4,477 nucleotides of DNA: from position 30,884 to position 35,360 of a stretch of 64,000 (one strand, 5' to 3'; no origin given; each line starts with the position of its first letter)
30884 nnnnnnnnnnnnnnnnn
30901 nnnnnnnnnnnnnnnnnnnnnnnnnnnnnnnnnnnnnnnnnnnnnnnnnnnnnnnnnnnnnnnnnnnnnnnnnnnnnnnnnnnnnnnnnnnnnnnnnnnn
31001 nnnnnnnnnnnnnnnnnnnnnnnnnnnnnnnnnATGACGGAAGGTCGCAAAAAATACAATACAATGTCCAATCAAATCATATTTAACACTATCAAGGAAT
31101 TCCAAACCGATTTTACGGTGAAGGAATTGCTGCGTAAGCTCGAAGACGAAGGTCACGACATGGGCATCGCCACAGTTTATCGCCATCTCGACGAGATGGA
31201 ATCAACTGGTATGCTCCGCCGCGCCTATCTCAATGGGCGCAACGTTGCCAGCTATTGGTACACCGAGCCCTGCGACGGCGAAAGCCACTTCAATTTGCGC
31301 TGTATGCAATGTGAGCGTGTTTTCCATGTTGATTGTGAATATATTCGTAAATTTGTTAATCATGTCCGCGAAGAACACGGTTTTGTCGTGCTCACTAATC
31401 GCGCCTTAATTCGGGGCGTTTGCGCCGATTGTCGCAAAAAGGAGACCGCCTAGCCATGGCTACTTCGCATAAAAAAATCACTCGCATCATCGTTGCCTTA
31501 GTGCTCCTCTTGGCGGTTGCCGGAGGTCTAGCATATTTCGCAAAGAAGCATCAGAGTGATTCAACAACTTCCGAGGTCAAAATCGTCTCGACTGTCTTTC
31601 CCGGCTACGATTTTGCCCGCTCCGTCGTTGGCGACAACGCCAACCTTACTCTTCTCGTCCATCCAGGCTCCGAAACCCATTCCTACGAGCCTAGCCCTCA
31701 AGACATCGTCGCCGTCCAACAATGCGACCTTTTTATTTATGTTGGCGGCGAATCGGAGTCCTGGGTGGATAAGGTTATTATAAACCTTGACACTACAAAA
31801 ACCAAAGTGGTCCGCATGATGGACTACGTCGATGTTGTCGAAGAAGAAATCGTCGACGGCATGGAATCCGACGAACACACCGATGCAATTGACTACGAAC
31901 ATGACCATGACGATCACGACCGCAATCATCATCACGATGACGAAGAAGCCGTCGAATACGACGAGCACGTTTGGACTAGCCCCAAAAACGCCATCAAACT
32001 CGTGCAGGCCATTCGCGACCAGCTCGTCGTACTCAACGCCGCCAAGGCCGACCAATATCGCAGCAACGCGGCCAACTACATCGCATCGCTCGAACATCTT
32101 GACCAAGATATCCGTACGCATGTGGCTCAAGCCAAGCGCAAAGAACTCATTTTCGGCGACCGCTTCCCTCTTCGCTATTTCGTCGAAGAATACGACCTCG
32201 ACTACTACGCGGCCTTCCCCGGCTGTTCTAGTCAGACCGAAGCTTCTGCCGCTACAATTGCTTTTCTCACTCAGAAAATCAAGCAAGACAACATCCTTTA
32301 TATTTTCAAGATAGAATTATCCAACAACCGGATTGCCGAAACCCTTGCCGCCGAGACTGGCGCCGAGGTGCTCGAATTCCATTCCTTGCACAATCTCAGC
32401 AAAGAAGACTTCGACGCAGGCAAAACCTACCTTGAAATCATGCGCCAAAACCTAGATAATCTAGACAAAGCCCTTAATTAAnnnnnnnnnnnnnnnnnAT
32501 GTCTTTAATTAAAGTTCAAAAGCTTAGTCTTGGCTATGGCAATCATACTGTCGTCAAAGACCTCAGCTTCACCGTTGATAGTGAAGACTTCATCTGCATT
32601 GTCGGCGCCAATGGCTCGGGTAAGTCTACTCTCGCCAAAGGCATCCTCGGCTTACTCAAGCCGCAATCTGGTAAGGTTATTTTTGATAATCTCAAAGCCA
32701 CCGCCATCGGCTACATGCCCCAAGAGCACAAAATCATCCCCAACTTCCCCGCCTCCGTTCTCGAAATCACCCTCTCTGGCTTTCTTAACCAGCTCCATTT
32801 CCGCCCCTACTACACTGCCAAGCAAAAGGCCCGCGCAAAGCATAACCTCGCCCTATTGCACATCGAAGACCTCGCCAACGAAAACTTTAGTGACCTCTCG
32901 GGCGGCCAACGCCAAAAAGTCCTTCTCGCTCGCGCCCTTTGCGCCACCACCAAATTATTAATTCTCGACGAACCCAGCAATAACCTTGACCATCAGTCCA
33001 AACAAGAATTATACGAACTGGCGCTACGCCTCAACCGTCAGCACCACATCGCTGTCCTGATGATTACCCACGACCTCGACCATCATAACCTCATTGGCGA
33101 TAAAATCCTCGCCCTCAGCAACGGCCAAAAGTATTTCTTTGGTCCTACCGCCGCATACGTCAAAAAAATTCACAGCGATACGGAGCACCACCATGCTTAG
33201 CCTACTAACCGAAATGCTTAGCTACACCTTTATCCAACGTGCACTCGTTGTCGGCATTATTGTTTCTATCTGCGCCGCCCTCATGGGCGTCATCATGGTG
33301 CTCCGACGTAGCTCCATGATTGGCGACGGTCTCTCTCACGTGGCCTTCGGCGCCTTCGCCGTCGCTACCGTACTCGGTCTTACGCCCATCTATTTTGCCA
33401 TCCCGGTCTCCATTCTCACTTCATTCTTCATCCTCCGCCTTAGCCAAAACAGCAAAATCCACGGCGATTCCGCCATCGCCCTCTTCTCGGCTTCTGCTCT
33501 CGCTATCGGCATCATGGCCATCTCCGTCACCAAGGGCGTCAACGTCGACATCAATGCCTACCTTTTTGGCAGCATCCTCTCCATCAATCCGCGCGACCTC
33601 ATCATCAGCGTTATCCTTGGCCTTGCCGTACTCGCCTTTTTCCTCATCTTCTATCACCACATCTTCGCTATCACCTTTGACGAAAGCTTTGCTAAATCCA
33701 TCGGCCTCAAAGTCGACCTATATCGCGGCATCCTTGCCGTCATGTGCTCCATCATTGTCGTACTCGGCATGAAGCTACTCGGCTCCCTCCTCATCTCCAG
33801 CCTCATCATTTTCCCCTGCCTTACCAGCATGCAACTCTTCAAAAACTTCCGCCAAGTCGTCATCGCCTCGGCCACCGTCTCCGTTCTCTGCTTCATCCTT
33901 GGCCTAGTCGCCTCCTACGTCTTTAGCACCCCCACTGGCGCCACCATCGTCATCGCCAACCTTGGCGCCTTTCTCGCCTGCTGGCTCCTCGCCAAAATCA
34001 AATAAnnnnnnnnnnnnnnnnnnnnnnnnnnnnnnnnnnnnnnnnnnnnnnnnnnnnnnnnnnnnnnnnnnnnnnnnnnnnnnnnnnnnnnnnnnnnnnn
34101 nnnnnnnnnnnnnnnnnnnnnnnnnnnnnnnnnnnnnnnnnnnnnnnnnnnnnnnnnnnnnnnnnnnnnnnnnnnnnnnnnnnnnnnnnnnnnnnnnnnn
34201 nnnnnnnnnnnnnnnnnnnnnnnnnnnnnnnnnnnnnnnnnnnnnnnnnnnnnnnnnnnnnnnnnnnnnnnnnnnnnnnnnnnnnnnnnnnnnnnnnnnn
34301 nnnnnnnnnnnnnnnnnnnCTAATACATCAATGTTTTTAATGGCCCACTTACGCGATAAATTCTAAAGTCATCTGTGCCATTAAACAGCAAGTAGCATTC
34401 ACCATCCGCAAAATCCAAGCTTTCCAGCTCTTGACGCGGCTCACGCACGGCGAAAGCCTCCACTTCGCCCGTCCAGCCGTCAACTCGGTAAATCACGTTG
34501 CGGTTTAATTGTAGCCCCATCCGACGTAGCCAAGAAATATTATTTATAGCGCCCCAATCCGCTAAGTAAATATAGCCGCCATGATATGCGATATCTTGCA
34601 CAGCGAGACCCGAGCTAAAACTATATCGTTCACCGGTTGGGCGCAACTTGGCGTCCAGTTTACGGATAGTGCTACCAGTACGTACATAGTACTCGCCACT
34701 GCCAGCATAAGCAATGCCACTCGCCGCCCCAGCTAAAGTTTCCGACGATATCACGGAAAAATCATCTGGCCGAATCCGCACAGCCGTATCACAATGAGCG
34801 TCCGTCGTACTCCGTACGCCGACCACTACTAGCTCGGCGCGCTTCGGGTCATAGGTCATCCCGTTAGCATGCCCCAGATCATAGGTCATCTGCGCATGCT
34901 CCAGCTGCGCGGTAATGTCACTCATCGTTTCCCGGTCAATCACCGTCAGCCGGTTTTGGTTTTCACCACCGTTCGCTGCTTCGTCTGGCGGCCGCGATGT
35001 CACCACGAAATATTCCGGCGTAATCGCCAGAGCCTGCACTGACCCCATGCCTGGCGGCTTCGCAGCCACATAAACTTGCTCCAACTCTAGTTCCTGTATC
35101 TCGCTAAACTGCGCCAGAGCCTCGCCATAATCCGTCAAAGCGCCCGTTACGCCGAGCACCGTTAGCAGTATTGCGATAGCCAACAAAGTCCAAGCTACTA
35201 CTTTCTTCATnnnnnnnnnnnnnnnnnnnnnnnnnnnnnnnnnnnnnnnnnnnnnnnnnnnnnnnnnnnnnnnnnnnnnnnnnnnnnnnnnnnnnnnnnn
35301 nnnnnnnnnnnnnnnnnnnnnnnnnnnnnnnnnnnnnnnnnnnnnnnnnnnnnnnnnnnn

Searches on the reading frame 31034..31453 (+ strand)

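Call 83: search_protein_families(library=pfam, proteins=[window:31034-31453:+], max_evalue=0.001)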
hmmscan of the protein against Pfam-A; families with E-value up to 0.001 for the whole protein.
window:31034-31453:+ (139 aa): 2 families
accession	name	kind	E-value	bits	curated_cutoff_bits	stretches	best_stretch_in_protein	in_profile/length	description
PF01475.25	FUR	-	1.3e-15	58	23.1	1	11-121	8-115/121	Ferric uptake regulator family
PF08461.16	HTH_12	-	8.7e-05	22.8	21.4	1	16-71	3-58/66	Ribonuclease R winged-helix domain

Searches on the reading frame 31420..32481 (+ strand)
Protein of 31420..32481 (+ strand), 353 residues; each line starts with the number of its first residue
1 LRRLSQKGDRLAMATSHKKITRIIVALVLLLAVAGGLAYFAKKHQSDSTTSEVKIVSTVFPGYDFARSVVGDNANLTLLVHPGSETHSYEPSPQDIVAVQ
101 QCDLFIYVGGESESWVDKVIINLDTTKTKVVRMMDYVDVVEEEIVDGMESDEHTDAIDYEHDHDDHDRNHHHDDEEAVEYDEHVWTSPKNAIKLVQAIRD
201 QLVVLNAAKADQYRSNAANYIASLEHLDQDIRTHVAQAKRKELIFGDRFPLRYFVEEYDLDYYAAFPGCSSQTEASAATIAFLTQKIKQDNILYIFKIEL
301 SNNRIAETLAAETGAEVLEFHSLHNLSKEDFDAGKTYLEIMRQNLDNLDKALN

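Call 83: search_protein_families(library=pfam, proteins=[window:31420-32481:+], max_evalue=0.001)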
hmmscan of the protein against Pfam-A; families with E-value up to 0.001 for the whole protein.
window:31420-32481:+ (353 aa): 1 family
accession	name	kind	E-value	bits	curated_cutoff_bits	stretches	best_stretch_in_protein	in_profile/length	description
PF01297.22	ZnuA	-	6.2e-75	252.5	29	1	55-351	1-263/263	Zinc-uptake complex component A periplasmic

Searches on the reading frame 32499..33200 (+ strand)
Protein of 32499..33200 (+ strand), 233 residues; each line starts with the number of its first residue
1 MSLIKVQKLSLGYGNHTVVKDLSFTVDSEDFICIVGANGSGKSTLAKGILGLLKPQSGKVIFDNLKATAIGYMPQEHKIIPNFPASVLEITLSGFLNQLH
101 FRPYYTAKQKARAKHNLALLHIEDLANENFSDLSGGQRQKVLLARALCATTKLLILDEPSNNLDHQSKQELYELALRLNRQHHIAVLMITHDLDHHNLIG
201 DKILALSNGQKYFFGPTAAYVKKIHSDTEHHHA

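Call 84: search_protein_families(library=pfam, proteins=[window:32499-33200:+], max_evalue=0.001)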
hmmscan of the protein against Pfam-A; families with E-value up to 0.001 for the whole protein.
window:32499-33200:+ (233 aa): 9 families
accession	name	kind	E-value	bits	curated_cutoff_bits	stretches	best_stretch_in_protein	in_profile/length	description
PF00005.33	ABC_tran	-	6.7e-29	101.7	25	1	19-161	1-137/137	ABC transporter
PF13304.12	AAA_21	-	2.4e-10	41.4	27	1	96-192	220-299/304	AAA domain, putative AbiEii toxin, Type IV TA system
PF02463.25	SMC_N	-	1.4e-07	31.6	40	1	28-197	23-203/220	RecF/RecN/SMC N terminal domain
PF13401.12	AAA_22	-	8.5e-07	29.8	27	1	28-194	4-127/130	AAA domain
PF13555.12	AAA_29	-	1.7e-05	24.9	27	1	22-62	15-54/61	P-loop containing region of AAA domain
PF13191.12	AAA_16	-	0.00024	22.1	32.6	1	30-186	25-166/167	AAA ATPase domain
PF13514.12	AAA_27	-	0.00028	21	22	1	5-53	2-50/206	AAA domain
PF13175.12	AAA_15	-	0.00044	20.4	32.1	1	24-56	17-50/374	AAA ATPase domain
PF13476.12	AAA_23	-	0.00047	21.3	27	1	22-53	13-43/201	AAA domain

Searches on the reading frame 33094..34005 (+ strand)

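Call 83: search_protein_families(library=pfam, proteins=[window:33094-34005:+], max_evalue=0.001)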
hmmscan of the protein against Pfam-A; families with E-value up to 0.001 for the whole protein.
window:33094-34005:+ (303 aa): 2 families
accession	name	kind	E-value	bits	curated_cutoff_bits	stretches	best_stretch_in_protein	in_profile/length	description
PF00950.22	ABC-3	-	8.9e-59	199.5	20.1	1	43-296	1-254/258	ABC 3 transport family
PF01032.23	FecCD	-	1e-06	28.5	26.5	1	50-301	49-311/311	FecCD transport family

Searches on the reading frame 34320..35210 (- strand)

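Call 8: search_protein_families(library=pfam, proteins=[window:34320-35210:-], max_evalue=0.01)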
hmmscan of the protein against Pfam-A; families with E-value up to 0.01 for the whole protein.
window:34320-35210:- (296 aa): 1 family
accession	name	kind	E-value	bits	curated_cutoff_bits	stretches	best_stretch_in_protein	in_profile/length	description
PF21959.2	DUF6923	-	0.0032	17.7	27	0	162-256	89-170/234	Repeat of unknown function (DUF6923)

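Call 9: search_protein_families(library=ncbifam, proteins=[window:34320-35210:-], max_evalue=0.01)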
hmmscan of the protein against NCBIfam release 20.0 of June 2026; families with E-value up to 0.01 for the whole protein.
window:34320-35210:- (296 aa): 0 families
